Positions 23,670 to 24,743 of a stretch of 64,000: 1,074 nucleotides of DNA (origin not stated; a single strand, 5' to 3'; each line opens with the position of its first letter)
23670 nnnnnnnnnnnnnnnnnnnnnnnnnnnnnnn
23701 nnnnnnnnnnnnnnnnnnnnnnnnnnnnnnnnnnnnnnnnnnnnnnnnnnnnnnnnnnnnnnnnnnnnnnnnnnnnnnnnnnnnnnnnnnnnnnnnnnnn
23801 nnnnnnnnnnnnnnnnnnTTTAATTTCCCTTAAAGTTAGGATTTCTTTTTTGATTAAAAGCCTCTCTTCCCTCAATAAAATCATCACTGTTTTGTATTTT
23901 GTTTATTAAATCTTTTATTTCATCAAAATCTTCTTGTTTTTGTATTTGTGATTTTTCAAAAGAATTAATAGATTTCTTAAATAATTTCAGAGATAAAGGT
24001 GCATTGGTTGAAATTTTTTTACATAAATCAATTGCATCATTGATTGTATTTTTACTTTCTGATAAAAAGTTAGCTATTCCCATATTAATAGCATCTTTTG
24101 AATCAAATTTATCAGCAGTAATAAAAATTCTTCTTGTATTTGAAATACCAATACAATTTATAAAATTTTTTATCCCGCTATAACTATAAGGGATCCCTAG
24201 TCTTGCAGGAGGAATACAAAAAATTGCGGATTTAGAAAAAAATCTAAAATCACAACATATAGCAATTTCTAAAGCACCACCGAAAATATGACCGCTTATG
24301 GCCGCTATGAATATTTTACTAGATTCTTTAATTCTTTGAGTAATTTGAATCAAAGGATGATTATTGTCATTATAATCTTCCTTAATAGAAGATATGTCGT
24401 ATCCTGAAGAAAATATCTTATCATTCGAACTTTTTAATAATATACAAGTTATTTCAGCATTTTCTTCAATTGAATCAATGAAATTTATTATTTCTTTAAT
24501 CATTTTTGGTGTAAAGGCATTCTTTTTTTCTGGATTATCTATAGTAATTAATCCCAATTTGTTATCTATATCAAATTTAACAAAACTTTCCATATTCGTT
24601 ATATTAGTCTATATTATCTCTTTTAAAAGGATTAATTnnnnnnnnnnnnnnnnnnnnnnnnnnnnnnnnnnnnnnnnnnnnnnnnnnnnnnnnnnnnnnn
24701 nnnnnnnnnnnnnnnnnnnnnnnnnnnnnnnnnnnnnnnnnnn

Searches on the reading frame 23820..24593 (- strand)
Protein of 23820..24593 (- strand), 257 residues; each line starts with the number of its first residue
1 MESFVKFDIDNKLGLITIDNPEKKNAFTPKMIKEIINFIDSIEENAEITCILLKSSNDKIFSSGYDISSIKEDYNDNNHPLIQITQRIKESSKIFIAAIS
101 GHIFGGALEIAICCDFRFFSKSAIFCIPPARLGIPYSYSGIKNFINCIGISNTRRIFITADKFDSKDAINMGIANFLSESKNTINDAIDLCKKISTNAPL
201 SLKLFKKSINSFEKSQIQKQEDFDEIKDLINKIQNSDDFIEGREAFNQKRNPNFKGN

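Call 74: search_protein_families(library=pfam, proteins=[window:23820-24593:-], max_evalue=0.1)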
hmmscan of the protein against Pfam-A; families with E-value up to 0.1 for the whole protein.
window:23820-24593:- (257 aa): 3 families
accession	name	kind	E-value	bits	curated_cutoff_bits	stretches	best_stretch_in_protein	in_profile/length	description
PF00378.25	ECH_1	-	6.3e-44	150.6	27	1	10-256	3-250/251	Enoyl-CoA hydratase/isomerase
PF16113.10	ECH_2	-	6.2e-24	85.6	27.2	2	14-182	2-176/335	Enoyl-CoA hydratase/isomerase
PF14300.12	DMP19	-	0.05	14.6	25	1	170-237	22-91/112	DMP19-like protein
